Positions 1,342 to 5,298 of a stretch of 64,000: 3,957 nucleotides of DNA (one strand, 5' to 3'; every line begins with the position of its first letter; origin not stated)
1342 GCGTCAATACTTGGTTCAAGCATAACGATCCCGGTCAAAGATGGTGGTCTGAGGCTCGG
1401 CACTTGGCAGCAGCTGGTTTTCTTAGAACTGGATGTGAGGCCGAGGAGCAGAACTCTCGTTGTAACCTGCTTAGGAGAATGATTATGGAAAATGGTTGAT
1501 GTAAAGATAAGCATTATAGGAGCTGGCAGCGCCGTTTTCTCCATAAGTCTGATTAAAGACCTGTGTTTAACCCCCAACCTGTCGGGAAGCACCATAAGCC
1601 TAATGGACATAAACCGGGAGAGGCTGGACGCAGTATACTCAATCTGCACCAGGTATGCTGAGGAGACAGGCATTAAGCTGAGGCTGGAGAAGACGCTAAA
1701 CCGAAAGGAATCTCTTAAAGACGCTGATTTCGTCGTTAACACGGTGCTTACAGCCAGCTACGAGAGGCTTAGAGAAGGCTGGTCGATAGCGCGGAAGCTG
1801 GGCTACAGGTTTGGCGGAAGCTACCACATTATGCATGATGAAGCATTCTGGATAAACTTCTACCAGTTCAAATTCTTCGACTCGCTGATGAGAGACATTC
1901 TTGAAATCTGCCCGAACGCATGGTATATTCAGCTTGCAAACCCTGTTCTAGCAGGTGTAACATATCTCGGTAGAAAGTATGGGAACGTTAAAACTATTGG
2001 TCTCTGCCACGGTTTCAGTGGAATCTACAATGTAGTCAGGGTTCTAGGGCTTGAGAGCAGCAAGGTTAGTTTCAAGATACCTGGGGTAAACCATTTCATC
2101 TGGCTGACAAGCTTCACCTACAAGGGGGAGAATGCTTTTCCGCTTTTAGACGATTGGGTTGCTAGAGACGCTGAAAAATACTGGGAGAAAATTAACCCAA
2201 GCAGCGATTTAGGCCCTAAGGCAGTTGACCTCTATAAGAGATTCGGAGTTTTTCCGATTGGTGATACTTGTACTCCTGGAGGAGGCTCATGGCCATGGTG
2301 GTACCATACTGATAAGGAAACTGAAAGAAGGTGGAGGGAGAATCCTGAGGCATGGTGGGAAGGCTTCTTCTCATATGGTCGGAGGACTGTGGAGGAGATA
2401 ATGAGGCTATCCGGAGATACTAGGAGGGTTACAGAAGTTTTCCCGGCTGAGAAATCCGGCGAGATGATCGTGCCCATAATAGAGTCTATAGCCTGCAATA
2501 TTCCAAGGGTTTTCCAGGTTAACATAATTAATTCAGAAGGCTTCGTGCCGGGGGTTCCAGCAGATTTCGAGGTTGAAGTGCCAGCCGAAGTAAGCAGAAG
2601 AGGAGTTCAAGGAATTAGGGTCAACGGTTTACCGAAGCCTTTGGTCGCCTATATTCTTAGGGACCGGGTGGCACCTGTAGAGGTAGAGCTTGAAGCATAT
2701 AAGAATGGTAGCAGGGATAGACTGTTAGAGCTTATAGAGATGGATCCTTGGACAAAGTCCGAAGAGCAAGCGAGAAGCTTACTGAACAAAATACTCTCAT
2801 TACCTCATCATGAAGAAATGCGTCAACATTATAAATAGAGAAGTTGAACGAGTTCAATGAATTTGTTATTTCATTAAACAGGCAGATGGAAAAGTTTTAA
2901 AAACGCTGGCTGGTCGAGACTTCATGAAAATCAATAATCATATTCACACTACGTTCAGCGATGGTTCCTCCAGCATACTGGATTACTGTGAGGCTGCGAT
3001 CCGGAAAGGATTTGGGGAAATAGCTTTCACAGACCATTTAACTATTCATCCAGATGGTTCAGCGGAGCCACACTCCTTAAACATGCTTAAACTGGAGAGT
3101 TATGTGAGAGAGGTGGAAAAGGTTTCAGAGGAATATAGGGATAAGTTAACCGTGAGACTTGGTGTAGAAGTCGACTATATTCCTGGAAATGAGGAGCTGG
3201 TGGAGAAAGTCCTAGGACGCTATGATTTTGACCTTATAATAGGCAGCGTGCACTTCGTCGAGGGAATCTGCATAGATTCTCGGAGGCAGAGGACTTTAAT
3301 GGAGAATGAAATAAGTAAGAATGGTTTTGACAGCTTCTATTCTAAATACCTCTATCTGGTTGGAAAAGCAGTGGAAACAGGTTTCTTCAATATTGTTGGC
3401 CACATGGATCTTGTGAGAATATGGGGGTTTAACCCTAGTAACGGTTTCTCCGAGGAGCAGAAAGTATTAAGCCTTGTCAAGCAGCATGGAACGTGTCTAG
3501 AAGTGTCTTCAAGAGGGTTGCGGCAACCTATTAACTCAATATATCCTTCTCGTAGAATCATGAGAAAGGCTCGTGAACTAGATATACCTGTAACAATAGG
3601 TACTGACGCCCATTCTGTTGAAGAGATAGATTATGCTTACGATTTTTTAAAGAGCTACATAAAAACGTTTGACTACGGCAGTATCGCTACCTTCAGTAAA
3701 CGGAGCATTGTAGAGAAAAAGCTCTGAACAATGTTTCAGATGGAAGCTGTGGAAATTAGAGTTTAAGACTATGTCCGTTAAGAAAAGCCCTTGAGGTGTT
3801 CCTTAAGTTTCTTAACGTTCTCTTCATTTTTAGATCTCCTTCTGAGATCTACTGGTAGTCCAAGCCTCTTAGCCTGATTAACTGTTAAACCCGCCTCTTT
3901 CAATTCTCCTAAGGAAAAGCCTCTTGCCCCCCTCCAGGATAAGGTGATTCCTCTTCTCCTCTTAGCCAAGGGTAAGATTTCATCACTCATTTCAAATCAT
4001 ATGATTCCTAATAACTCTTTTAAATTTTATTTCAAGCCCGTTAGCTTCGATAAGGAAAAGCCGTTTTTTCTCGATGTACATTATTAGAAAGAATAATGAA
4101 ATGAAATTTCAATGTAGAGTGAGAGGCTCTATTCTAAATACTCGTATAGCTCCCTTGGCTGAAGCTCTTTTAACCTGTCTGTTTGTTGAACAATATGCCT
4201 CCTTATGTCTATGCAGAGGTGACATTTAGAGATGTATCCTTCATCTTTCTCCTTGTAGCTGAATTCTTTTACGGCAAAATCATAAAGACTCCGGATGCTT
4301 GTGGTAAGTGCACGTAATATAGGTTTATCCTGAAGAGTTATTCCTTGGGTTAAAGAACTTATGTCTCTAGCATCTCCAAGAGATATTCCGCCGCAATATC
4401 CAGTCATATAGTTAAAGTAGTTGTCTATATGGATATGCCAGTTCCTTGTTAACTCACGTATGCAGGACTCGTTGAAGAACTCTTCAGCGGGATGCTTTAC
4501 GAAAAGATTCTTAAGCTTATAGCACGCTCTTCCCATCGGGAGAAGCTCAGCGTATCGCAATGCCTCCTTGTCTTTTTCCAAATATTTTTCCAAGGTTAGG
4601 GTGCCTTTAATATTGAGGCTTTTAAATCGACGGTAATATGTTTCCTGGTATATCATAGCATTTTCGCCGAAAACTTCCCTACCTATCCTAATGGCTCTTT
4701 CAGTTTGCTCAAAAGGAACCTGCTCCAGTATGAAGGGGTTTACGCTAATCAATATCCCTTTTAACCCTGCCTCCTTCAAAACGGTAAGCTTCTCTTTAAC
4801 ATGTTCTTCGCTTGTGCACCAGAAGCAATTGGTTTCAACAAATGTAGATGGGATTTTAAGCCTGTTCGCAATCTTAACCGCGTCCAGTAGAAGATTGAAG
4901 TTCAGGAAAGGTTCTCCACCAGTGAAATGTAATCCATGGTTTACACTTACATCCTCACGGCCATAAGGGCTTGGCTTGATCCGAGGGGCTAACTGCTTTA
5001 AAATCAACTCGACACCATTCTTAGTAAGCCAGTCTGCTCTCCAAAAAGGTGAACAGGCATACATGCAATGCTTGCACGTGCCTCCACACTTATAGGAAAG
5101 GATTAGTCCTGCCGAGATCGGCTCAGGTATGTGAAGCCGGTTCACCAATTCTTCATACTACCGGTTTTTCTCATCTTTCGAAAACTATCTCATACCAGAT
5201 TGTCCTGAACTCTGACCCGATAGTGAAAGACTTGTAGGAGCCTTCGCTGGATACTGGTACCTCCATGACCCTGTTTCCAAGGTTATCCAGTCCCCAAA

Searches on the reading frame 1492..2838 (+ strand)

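Call 6: search_protein_families(library=pfam, proteins=[window:1492-2838:+], max_evalue=0.1)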
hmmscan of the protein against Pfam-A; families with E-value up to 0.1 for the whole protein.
window:1492-2838:+ (448 aa): 3 families
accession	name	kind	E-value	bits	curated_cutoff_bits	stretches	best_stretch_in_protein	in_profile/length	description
PF02056.22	Glyco_hydro_4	-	5.4e-40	137.4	23.2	1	5-183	1-178/183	Family 4 glycosyl hydrolase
PF11975.13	Glyco_hydro_4C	-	6.8e-33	114.9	24.1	1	198-421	3-211/211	Family 4 glycosyl hydrolase C-terminal domain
PF00056.29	Ldh_1_N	-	0.0081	16.6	27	0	4-82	1-74/141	lactate/malate dehydrogenase, NAD binding domain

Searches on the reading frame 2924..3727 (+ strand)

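Call 6: search_protein_families(library=pfam, proteins=[window:2924-3727:+], max_evalue=0.1)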
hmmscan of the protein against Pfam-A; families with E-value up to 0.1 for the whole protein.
window:2924-3727:+ (267 aa): 3 families
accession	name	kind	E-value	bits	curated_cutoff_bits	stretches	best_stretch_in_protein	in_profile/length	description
PF02811.25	PHP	-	4.7e-21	76.3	26.4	1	6-195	3-162/164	PHP domain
PF13263.12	PHP_C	-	0.0039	17.1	21.3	1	210-239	5-34/56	PHP-associated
PF19567.5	CpsB_CapC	-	0.036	13.9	27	0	3-93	4-91/234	Capsular polysaccharide synthesis, CpsB/CapC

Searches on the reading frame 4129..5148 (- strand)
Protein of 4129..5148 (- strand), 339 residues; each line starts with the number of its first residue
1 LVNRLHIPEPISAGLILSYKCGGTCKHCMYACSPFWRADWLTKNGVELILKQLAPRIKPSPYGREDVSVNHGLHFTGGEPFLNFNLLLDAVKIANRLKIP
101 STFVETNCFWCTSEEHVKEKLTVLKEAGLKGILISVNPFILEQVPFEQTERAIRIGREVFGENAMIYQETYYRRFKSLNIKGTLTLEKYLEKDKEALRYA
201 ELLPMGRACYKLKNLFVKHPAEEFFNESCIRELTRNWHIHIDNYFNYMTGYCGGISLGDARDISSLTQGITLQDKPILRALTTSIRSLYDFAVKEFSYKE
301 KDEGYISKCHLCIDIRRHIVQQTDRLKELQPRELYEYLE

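Call 6: search_protein_families(library=pfam, proteins=[window:4129-5148:-], max_evalue=0.1)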
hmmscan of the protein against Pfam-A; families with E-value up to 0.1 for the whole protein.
window:4129-5148:- (339 aa): 2 families
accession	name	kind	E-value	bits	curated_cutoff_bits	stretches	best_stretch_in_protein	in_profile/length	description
PF04055.27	Radical_SAM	-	2.3e-07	31.5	29.5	1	16-137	2-110/166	Radical SAM superfamily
PF13353.11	Fer4_12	-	0.002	18.9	22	1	27-108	14-91/137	4Fe-4S single cluster domain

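Call 7: search_protein_families(library=ncbifam, proteins=[window:4129-5148:-], max_evalue=0.1)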
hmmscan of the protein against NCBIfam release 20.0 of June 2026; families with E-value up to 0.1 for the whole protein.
window:4129-5148:- (339 aa): 6 families
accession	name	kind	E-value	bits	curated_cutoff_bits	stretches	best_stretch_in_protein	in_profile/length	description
TIGR04078.1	rSAM_yydG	equivalog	1.3e-13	51.1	300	1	16-149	6-126/309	YydG family radical SAM peptide epimerase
NF038283.1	viperin_w_prok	equivalog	0.00016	20.9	180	1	19-119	10-102/281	viperin family antiviral radical SAM protein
TIGR02666.1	moaA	equivalog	0.00079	18.5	284.05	1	72-140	62-126/336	GTP 3',8-cyclase MoaA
NF033717.2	HPDL_rSAM_activ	equivalog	0.0015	17.9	420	1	24-118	87-176/311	4-hydroxyphenylacetate decarboxylase activase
TIGR02493.1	PFLA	equivalog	0.025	14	231.75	1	38-121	36-116/235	pyruvate formate-lyase-activating protein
TIGR04136.1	rSAM_FibroRumin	equivalog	0.039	12.8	400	1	13-106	93-189/458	FibroRumin system radical SAM peptide maturase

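Call 23: find_homologous_proteins(query=window:4129-5148:-)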
Query window:4129-5148:- (339 aa): 1795 proteins with E <= 0.001 among 3796 candidates; the best 120 are listed.
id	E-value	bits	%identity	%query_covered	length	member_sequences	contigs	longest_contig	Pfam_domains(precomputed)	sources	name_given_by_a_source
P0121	4.0e-231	784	99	100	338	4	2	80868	PF04055.28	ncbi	ncbi:MAG: radical SAM protein [Thermoproteota archaeon]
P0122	8.7e-209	711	89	99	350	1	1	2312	PF04055.28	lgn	-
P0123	2.7e-180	617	76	100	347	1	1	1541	PF04055.28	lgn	-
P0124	9.3e-179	612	75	100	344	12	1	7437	PF04055.28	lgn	-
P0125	1.5e-178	611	74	100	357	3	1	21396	PF04055.28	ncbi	-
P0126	3.3e-177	607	75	100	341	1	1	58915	PF04055.28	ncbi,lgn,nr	ncbi:MAG: hypothetical protein FGF52_02665 [Candidatus Brockarchaeota archaeon]|nr:hypothetical prot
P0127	1.5e-176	605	74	100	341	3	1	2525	PF04055.28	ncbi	ncbi:MAG: radical SAM protein [Candidatus Jordarchaeaceae archaeon]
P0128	2.7e-176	604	73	100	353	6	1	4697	PF04055.28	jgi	-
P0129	8.6e-176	602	73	100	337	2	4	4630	-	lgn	-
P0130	5.5e-175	599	73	100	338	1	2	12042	-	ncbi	ncbi:MAG: radical SAM protein [Thermoproteota archaeon]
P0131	1.6e-173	595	72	99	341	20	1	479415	PF04055.28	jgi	jgi:hypothetical protein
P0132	1.4e-172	591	72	100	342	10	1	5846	-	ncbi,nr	ncbi:MAG: 4Fe-4S cluster-binding domain-containing protein [Candidatus Brockarchaeota archaeon]|nr:4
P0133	2.6e-172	591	72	99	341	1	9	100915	PF04055.28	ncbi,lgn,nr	ncbi:MAG: radical SAM protein [Thermoproteota archaeon]|nr:hypothetical protein [Candidatus Brockarc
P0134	3.9e-172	590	72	100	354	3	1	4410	PF04055.28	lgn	-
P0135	9.6e-170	582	71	100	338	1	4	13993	PF04055.28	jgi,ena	jgi:hypothetical protein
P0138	4.7e-166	570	70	100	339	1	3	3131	PF04055.28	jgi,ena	-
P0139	2.2e-163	561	68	100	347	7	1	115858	PF04055.28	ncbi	ncbi:MAG: radical SAM protein [Thermoproteota archaeon]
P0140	2.9e-163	561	68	100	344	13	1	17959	PF04055.28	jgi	-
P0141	3.8e-162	557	68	99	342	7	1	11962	PF04055.28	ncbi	ncbi:MAG: radical SAM protein [Thermoproteota archaeon]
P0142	6.2e-157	540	65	100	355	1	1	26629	PF04055.28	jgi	jgi:hypothetical protein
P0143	5.1e-154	530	65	99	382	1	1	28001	PF04055.28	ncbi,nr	ncbi:MAG: radical SAM protein [Nitrososphaerota archaeon]|nr:radical SAM protein [Nitrososphaerota a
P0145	7.5e-154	530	66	99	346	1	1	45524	PF04055.28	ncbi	ncbi:MAG: hypothetical protein ACUVQ0_01370 [Thermoproteota archaeon]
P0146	5.3e-153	527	66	99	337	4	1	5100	PF04055.28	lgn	-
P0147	5.4e-152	524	71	92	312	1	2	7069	PF04055.28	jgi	-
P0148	7.4e-150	517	65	100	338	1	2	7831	PF04055.28,PF13353.12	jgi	-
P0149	9.2e-150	516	64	100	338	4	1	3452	PF04055.28,PF13353.12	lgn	-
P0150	2.0e-149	515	62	99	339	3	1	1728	PF04055.28,PF13353.12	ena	-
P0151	2.2e-149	515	64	99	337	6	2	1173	PF04055.28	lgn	-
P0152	2.8e-149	515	62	100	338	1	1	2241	PF04055.28,PF13353.12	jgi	-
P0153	5.2e-149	514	63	99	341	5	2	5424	PF04055.28,PF13353.12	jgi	-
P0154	1.7e-148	512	62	100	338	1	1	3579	PF04055.28,PF13353.12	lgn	-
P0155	3.9e-148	511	62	99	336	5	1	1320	PF04055.28,PF13353.12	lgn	-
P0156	8.6e-148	510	62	99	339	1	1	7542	PF04055.28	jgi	-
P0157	1.6e-147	509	64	99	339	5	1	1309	PF04055.28,PF13353.12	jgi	jgi:hypothetical protein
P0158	2.9e-147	508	62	99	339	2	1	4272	PF04055.28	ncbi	-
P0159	3.2e-147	508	62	99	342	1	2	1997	PF04055.28,PF13353.12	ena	-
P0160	5.7e-147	507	63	100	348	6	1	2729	PF04055.28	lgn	-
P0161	5.8e-147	507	62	100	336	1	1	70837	PF04055.28,PF13353.12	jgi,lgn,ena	-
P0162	8.1e-147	507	63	100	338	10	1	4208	PF04055.28,PF13353.12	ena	-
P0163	1.2e-146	506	62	99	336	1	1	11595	PF04055.28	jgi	-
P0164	1.4e-146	506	62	100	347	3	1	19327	PF04055.28,PF13353.12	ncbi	ncbi:MAG: 4Fe-4S cluster-binding domain-containing protein [Candidatus Bathycorpusculaceae bacterium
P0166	5.8e-146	504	63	100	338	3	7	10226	PF04055.28,PF13353.12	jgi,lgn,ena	-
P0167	8.5e-146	503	63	100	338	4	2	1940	PF04055.28,PF13353.12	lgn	-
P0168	9.3e-146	503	63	100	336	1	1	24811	PF04055.28,PF13353.12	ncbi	ncbi:MAG: radical SAM protein [Methanocellales archaeon]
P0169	1.3e-145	503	61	100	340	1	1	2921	PF04055.28,PF13353.12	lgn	-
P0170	1.3e-145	503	61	100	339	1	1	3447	PF04055.28,PF13353.12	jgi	-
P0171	2.0e-145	502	64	100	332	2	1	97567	PF04055.28,PF13353.12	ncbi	ncbi:MAG: radical SAM protein [Methanocellales archaeon]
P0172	2.5e-145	502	61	99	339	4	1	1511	PF04055.28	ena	-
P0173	2.5e-145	502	61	99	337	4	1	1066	PF04055.28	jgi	jgi:hypothetical protein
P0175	2.8e-145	502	63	100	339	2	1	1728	PF04055.28,PF13353.12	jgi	jgi:hypothetical protein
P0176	3.0e-145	502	62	99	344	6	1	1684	PF04055.28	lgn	-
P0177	5.5e-145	501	61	99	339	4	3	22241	PF04055.28,PF13353.12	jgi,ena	-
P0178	2.0e-144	499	62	100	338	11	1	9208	PF04055.28,PF13353.12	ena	-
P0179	3.1e-144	498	61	100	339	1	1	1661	PF04055.28,PF13353.12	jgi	-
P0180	3.4e-144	498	62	99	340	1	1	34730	PF04055.28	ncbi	ncbi:MAG: radical SAM protein [Candidatus Bathyarchaeia archaeon]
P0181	3.4e-144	498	62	100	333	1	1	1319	PF04055.28,PF13353.12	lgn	-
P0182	3.6e-144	498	61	99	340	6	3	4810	PF04055.28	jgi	-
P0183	4.2e-144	498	64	100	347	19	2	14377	PF04055.28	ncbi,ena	-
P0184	4.5e-144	498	63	100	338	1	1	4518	PF04055.28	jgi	jgi:MoaA/NifB/PqqE/SkfB family radical SAM enzyme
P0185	4.8e-144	498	60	99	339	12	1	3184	PF04055.28,PF13353.12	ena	-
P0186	5.9e-144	497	60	99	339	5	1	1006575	PF04055.28,PF13353.12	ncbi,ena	-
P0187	6.2e-144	497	63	99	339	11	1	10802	PF04055.28,PF13353.12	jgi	jgi:Fe-S-cluster-containing dehydrogenase component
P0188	6.7e-144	497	60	100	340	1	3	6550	PF04055.28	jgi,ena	-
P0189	8.0e-144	497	62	100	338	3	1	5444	PF04055.28,PF13353.12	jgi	jgi:MoaA/NifB/PqqE/SkfB family radical SAM enzyme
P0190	8.9e-144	497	62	100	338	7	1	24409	PF04055.28,PF13353.12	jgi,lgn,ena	-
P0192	1.2e-143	496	61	100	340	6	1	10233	PF04055.28,PF13353.12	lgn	-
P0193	1.5e-143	496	62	100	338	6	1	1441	PF04055.28,PF13353.12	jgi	jgi:MoaA/NifB/PqqE/SkfB family radical SAM enzyme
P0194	1.7e-143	496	61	99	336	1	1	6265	PF04055.28,PF13353.12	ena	-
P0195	2.7e-143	495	61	98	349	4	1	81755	PF04055.28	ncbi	ncbi:MAG: radical SAM protein [Candidatus Bathyarchaeia archaeon]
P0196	3.0e-143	495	62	99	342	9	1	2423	PF04055.28,PF13353.12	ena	-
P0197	4.2e-143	495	61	100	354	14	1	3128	PF04055.28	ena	-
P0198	4.5e-143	494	61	99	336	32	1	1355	PF04055.28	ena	-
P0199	4.8e-143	494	61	99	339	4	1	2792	PF04055.28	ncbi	ncbi:MAG: 4Fe-4S cluster-binding domain-containing protein [Candidatus Thorarchaeota archaeon]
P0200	4.8e-143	494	61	100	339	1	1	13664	PF04055.28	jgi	-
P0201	7.9e-143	494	61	99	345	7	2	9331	PF04055.28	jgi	-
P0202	8.1e-143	494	62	100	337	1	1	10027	PF04055.28,PF13353.12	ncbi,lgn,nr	ncbi:radical SAM protein [Candidatus Bathyarchaeota archaeon]|nr:radical SAM protein [Candidatus Bat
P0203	1.2e-142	493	62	100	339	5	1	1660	PF04055.28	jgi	-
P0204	1.3e-142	493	59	100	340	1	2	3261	PF04055.28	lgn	-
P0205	2.0e-142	492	59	99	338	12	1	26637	PF04055.28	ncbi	ncbi:MAG: radical SAM protein [Candidatus Freyarchaeota archaeon]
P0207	2.2e-142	492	59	100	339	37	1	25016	PF04055.28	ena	-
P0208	2.7e-142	492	60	99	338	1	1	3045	PF04055.28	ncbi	-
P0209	3.7e-142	491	62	99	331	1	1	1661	PF04055.28,PF13353.12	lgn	-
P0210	3.9e-142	491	60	100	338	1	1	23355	PF04055.28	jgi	jgi:hypothetical protein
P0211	4.9e-142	491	59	99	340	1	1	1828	PF04055.28,PF13353.12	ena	-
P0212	5.9e-142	491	60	99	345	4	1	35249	PF04055.28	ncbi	-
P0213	6.4e-142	491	61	99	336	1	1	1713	PF04055.28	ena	-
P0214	7.6e-142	490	59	99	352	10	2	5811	PF04055.28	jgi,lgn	jgi:hypothetical protein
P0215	8.4e-142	490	60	100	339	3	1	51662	PF04055.28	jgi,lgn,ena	-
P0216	9.0e-142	490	62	100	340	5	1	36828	PF04055.28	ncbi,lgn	ncbi:MAG: radical SAM protein [Candidatus Bathyarchaeia archaeon]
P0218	2.0e-141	489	60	99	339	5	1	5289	PF04055.28,PF13353.12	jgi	jgi:hypothetical protein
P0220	3.4e-141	488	61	100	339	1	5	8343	PF04055.28,PF13353.12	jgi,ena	-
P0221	3.7e-141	488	62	100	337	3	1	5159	PF04055.28,PF13353.12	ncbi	-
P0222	4.0e-141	488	63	99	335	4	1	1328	PF04055.28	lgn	-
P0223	5.0e-141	488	59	100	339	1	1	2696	PF04055.28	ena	-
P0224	5.0e-141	488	59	100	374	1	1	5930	PF04055.28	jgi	jgi:hypothetical protein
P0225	6.0e-141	487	60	99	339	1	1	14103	PF04055.28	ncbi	-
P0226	6.7e-141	487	60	100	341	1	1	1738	PF04055.28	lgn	-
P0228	7.5e-141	487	61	100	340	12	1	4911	PF04055.28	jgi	-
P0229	8.2e-141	487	58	99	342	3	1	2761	PF04055.28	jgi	jgi:hypothetical protein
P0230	9.2e-141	487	60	100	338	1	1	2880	PF04055.28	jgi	jgi:hypothetical protein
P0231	1.0e-140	487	61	99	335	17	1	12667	PF04055.28,PF13353.12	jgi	-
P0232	1.0e-140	487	59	100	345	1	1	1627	PF04055.28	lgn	-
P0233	1.0e-140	487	60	100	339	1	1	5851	PF04055.28,PF13353.12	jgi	-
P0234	1.3e-140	486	59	99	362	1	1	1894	PF04055.28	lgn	-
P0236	1.8e-140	486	62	99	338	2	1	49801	PF04055.28,PF13353.12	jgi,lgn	-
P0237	1.8e-140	486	61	99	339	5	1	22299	PF04055.28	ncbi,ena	-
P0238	2.2e-140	486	59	100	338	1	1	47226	PF04055.28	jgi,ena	-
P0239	2.2e-140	486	60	100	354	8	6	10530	PF04055.28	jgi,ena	-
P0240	2.5e-140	485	61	100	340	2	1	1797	PF04055.28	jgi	-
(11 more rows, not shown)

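Call 34: find_encoding_contigs(protein=P0186, flank=6000, max_places=2)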
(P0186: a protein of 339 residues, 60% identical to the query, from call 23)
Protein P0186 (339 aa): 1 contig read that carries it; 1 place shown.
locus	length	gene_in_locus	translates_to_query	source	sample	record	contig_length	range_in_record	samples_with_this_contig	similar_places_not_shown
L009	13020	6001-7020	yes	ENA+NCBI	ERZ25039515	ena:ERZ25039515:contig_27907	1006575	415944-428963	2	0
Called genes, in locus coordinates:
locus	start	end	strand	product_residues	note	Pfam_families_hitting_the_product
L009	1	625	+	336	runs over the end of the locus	PF12849:PBP_like_2, PF01547:SBP_bac_1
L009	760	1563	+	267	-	-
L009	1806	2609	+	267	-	PF00528:BPD_transp_1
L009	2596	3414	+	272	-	PF02463:SMC_N, PF00005:ABC_tran, PF13401:AAA_22 (weak), PF13304:AAA_21 (weak)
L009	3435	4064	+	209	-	PF01895:PhoU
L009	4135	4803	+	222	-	PF01865:PhoU_div, PF01895:PhoU (faint)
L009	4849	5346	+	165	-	PF01451:LMWPc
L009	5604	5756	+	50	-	-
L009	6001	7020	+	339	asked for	PF04055:Radical_SAM (weak), PF13353:Fer4_12 (faint)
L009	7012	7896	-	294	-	-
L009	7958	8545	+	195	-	-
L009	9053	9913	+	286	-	PF01841:Transglut_core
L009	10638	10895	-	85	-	-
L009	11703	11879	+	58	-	-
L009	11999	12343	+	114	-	-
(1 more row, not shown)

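Call 35: find_encoding_contigs(protein=P0171, flank=6000, max_places=2)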
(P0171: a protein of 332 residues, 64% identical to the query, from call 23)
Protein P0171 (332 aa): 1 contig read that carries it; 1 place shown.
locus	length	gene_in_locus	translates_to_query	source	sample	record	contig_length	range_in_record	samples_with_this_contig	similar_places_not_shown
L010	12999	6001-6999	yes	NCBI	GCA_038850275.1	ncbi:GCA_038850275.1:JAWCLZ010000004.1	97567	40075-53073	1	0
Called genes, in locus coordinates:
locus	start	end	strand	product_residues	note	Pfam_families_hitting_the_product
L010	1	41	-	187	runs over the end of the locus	PF13484:Fer4_16 (faint), PF13183:Fer4_8, PF13187:Fer4_9 (weak), PF13534:Fer4_17 (weak)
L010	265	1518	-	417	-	PF01935:DUF87, PF05707:Zot (faint)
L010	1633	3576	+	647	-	PF00437:T2SSE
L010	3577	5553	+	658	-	-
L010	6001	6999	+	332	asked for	PF13353:Fer4_12 (weak), PF04055:Radical_SAM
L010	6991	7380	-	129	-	PF00850:Hist_deacetyl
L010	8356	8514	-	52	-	-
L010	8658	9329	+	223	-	PF04126:Cyclophil_like, PF18050:Cyclophil_like2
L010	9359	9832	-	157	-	PF06695:Sm_multidrug_ex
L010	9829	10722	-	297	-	PF02558:ApbA, PF08546:ApbA_C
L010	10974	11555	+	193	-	PF02245:Pur_DNA_glyco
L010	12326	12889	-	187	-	PF01871:AMMECR1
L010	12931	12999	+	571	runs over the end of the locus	PF02310:B12-binding, PF04055:Radical_SAM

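Call 36: search_solved_structures(query=window:4129-5148:-, max_evalue=1)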
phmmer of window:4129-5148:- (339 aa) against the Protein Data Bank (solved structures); distinct sequences matched with E-value up to 1: 4.
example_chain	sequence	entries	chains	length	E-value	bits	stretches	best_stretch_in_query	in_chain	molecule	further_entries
8ai6_A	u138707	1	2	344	0.0025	20.1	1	15-137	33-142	Putative peptide biosynthesis protein YydG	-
8ai3_A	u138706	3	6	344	0.0025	20.1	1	15-137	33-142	Putative peptide biosynthesis protein YydG | Radical SAM core domain-containing protein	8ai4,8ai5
8ai1_A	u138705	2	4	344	0.0025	20.1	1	15-137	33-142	Putative peptide biosynthesis protein YydG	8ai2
7kl6_A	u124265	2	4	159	0.34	13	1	157-234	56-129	Phosphoribosyltransferase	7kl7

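Call 62: search_solved_structures(query=A4, max_evalue=1)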
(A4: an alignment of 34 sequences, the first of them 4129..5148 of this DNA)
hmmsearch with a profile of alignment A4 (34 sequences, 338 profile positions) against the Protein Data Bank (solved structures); distinct sequences matched with E-value up to 1: 6.
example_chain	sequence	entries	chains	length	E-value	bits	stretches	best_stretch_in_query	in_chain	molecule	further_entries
8ai3_A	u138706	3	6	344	5.2e-06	29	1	14-137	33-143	Putative peptide biosynthesis protein YydG | Radical SAM core domain-containing protein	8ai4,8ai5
8ai1_A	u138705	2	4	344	5.2e-06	29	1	14-137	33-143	Putative peptide biosynthesis protein YydG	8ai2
8ai6_A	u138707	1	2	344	5.2e-06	29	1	14-137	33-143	Putative peptide biosynthesis protein YydG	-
5wgg_A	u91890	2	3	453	0.11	14.8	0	61-95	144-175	Radical SAM domain protein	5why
9h4n_H2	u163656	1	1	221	0.25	13.6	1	123-211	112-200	60S ribosomal protein L6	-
6exx_A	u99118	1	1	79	0.48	12.7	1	218-267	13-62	Protein PES4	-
